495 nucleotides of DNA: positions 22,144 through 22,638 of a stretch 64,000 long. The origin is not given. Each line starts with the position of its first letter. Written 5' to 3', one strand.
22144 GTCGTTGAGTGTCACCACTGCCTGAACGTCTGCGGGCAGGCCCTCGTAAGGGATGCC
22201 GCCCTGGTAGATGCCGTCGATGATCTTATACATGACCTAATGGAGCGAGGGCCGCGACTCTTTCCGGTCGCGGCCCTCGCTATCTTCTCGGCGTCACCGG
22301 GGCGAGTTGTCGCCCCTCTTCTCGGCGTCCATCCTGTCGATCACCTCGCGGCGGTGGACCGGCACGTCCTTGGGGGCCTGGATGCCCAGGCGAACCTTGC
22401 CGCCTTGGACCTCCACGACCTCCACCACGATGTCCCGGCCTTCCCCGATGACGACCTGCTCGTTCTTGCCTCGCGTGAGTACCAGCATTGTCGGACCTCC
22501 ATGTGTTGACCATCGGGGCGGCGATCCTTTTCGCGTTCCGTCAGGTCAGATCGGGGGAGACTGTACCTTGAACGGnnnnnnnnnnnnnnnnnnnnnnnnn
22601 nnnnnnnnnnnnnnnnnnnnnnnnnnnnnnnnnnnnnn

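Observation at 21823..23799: Signalling cassette: dual-specificity phosphatase, CsrA homologue, heptose epimerase and stand-alone receiver domain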

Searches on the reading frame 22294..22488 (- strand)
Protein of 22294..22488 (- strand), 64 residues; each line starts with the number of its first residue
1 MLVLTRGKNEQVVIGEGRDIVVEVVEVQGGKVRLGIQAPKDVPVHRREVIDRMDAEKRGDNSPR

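Call 3: search_protein_families(library=pfam, proteins=[window:22294-22488:-], max_evalue=0.01)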
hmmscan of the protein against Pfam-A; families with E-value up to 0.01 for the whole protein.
window:22294-22488:- (64 aa): 1 family
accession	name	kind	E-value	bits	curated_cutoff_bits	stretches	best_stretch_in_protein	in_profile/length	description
PF02599.21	CsrA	-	2.1e-21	76.1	27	1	1-53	1-51/53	Global regulator protein family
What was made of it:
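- Checked: CsrA, 22294-22488: Pfam CsrA E=2.1e-21 (call 3).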

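Call 4: search_protein_families(library=phrogs, proteins=[window:22294-22488:-], max_evalue=0.01)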
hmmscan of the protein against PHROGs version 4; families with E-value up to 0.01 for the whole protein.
window:22294-22488:- (64 aa): 3 families
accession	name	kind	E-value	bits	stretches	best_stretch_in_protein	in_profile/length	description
phrog_9500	-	transcription regulation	2.6e-18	66.8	1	1-60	1-58/65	CsrA-like regulator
phrog_5527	-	transcription regulation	1.6e-14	55.1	1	1-58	1-56/123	transcriptional regulator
phrog_31572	-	unknown function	1.2e-09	39.1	1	1-55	1-53/105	-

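Call 12: search_dna_similar(query=window:22294-22488:-, collection=phages, mode=protein, max_rows=40, max_evalue=0.001)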
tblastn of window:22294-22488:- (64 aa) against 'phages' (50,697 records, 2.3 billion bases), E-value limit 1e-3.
No match.

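Call 14: find_related_loci(query=window:22294-22488:-, collection=viral_contigs, flank=6000)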
Query window:22294-22488:- (64 aa) in viral_contigs; peptide patterns used: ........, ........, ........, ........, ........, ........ (x = any residue, [..] = any of these).
163 stretches matched a pattern; 30 encode a relative of the query (tblastn E <= 1e-3); 30 distinct loci.
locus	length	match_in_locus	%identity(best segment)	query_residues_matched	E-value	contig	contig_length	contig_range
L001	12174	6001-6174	63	1-63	4e-19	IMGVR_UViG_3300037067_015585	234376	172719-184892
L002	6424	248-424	53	1-62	2e-16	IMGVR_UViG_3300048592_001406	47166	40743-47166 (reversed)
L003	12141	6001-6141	67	1-49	5e-16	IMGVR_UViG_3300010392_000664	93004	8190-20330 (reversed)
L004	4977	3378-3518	67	1-49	5e-16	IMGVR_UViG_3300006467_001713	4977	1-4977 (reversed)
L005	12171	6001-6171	60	1-62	5e-16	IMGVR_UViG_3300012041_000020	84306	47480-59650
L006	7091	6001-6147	63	1-51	3e-15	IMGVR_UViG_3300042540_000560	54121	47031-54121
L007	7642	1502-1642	57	1-49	8e-15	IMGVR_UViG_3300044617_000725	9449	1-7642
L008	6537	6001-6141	57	1-49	1e-14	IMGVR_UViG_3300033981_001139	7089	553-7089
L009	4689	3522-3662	57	1-49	1e-14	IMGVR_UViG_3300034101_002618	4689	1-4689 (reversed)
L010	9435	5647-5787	57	1-49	1e-14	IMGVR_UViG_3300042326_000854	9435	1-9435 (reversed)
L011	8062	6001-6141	57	1-49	1e-14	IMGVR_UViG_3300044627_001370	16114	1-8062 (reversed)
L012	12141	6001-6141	61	1-49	1e-14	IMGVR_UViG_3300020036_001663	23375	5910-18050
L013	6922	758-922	51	1-57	4e-14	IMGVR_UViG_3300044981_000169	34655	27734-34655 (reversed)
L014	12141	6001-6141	57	1-49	6e-14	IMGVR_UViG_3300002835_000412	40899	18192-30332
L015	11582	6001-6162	55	1-56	5e-14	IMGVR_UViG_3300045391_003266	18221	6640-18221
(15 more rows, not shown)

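Call 37: find_homologous_proteins(query=window:22294-22488:-, max_evalue=0.00001)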
Query window:22294-22488:- (64 aa): 268 proteins with E <= 0.00001 among 383 candidates; the best 120 are listed.
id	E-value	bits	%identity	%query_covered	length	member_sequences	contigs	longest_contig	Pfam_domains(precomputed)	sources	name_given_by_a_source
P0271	2.5e-32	127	100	100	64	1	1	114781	PF02599.22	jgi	-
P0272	6.7e-24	100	77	100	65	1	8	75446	PF02599.22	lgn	-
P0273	5.0e-23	97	89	83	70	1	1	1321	PF02599.22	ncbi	-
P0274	7.7e-14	69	66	83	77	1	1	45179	PF02599.22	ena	-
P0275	8.1e-14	69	66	83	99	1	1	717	PF02599.22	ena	-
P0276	3.8e-13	66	60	98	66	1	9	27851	PF02599.22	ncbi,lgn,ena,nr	ncbi:MAG: carbon storage regulator CsrA [Planctomycetaceae bacterium]|nr:carbon storage regulator Cs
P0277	5.5e-13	66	61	97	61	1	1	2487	PF02599.22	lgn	-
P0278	2.0e-12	64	60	98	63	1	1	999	PF02599.22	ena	-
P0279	2.1e-12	64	62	98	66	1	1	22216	PF02599.22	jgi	jgi:carbon storage regulator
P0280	3.0e-12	64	71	80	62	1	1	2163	PF02599.22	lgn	-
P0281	4.4e-12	63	58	94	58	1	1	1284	PF02599.22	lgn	-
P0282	5.0e-12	63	69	80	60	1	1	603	PF02599.22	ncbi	-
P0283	5.1e-12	63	60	97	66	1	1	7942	PF02599.22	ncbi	-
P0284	5.3e-12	63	66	83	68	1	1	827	PF02599.22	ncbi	-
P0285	6.1e-12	63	69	80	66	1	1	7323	PF02599.22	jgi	jgi:carbon storage regulator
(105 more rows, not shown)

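Call 38: find_related_loci(query=window:22294-22488:-, collection=genome_contigs, flank=3000)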
Query window:22294-22488:- (64 aa) in genome_contigs; peptide patterns used: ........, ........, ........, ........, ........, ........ (x = any residue, [..] = any of these).
600 stretches matched a pattern (row limit reached: there are more); 182 encode a relative of the query (tblastn E <= 1e-3); the best 80 are kept; 80 distinct loci.
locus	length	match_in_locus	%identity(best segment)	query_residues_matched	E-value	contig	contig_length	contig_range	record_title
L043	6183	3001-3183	57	1-63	7e-19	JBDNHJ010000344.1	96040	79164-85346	MAG: Fuerstiella sp. isolate concoct.253.ELB k141_1204953, whole genome shotgun sequence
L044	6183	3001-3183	60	1-63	9e-19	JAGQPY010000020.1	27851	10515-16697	MAG: Planctomycetaceae bacterium isolate HKST-UBA52 NODE_20_length_27851_cov_3.891953, whole genome shotgun sequence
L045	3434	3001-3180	60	1-62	3e-18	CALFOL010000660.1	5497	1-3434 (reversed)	MAG TPA_asm: uncultured Planctomycetaceae bacterium isolate ERR2206773_bin.94_CONCOCT_v1.1_MAG genome assembly, contig:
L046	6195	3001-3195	57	1-63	2e-17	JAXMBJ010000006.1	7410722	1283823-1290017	MAG: Pirellulales bacterium isolate STL-PLA33 C1.16.fa-6, whole genome shotgun sequence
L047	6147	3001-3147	71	1-51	1e-17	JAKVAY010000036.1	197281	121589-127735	MAG: Fuerstiella sp. isolate ALOHA_ZT_14 ZT-Fuerstia-1_36, whole genome shotgun sequence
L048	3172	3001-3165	60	1-57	2e-17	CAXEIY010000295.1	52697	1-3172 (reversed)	MAG TPA_asm: uncultured Planctomycetia bacterium isolate ERR598958_concoct_48 genome assembly, contig: ERZ842555.1013921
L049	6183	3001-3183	51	1-63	4e-17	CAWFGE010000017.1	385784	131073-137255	MAG: uncultured Planctomycetaceae bacterium isolate MFD05684.bin.1.171 genome assembly, contig: contig_48098, whole geno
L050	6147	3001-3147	67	1-51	5e-17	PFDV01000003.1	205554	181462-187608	MAG: Candidatus Peregrinibacteria bacterium CG10_big_fil_rev_8_21_14_0_10_55_24 CG10_8_21_14_0.10_scaffold_79_c, whole g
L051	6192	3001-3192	53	1-63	5e-17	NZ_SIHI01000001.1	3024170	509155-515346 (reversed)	Thalassoglobus neptunius strain KOR42 KOR42_contig00001, whole genome shotgun sequence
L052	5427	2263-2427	65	1-57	8e-17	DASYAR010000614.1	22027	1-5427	MAG TPA_asm: Planctomycetaceae bacterium isolate SMAG_U4886 k141_2353960, whole genome shotgun sequence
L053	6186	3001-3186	56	1-62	6e-17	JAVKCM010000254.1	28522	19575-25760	MAG: Fuerstiella sp. isolate F4-SAH-21 k141_10842, whole genome shotgun sequence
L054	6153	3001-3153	68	1-53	7e-17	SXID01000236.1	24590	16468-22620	MAG: Planctomycetia bacterium isolate F1-120-MAGs040 F1-120__c820622, whole genome shotgun sequence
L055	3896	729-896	61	1-61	9e-17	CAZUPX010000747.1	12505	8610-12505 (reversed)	MAG TPA_asm: uncultured Planctomycetaceae bacterium isolate binchicken_co165_115 genome assembly, contig: k141_1071070,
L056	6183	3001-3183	54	1-63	1e-16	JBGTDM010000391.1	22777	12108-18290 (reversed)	MAG: Pirellulaceae bacterium isolate JTS-RE143 k141_11429970, whole genome shotgun sequence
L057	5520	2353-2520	57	1-58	1e-16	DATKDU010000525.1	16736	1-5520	MAG TPA_asm: Pirellulaceae bacterium isolate SMAG_U14481 k141_2581327, whole genome shotgun sequence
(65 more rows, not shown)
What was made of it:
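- The nearest cellular CsrAs are from Planctomycetota in 75 of the 80 loci kept (call 38).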

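Call 44: search_solved_structures(query=window:22294-22488:-, show_alignments=4)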
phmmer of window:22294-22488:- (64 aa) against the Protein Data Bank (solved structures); distinct sequences matched with E-value up to 0.001: 9.
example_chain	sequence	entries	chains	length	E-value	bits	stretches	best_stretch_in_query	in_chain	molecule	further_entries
1y00_A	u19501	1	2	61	2.1e-11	46.8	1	1-60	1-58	Carbon storage regulator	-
5z38_F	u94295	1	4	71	3.4e-11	46.1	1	1-60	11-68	wild type CsrA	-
2bti_A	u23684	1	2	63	3.4e-11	46.1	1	1-58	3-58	CARBON STORAGE REGULATOR HOMOLOG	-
1vpz_A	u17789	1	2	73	1.5e-10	44.1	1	1-58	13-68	Carbon storage regulator homolog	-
7yr6_E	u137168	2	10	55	2.4e-10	43.4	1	1-57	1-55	Translational regulator CsrA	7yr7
2jpp_A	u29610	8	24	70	2.8e-10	43.2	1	1-55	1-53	Translational repressor | Carbon storage regulator homolog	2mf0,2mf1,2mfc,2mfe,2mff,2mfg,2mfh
5dmb_D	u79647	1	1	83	5.5e-09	39.2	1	2-58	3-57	Carbon storage regulator homolog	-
1t3o_A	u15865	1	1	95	5.6e-09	39.1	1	1-54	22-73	Carbon storage regulator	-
5z38_E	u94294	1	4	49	5.8e-07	32.8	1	1-46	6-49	Truncated-CsrA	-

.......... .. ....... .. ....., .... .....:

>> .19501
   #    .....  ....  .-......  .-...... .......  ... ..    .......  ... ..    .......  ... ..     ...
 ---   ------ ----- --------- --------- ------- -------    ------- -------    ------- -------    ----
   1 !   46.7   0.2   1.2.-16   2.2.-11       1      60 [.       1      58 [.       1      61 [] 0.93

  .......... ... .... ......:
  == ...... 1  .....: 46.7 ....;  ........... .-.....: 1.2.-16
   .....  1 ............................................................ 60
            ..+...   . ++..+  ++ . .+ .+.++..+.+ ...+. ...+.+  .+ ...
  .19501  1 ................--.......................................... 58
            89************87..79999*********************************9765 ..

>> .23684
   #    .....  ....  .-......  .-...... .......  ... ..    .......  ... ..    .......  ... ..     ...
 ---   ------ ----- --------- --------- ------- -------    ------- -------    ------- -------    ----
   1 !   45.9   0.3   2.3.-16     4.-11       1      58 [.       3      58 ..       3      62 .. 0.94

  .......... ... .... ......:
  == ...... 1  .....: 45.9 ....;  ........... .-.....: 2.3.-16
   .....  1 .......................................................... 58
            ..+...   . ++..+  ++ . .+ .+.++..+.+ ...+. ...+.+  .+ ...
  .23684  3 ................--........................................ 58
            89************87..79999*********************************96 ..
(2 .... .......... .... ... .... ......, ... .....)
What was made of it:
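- On CsrA/RsmA family: L2, L4, R6, V42, V44, R46 and V49 align to them (call 44).
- Checked: It aligns end to end with E. coli CsrA 1Y00 (call 44).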

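Call 49: search_protein_families(library=ncbifam, proteins=[window:22294-22488:-], max_evalue=0.001)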
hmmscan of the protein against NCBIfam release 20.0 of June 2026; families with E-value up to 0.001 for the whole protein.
window:22294-22488:- (64 aa): 3 families
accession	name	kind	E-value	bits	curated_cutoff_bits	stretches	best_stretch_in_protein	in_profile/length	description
NF002469.0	PRK01712.1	equivalog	2.9e-20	72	73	1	1-58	1-56/65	carbon storage regulator CsrA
TIGR00202.1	csrA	equivalog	5.1e-17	61.8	70.1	1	1-58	1-56/69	carbon storage regulator CsrA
NF001844.0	PRK00568.1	equivalog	5e-09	36.1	106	1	1-51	1-49/76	carbon storage regulator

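Call 73: search_protein_families(library=padloc, proteins=[window:22294-22488:-], max_evalue=0.01)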
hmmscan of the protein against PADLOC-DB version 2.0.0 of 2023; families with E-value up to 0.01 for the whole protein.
window:22294-22488:- (64 aa): 0 families
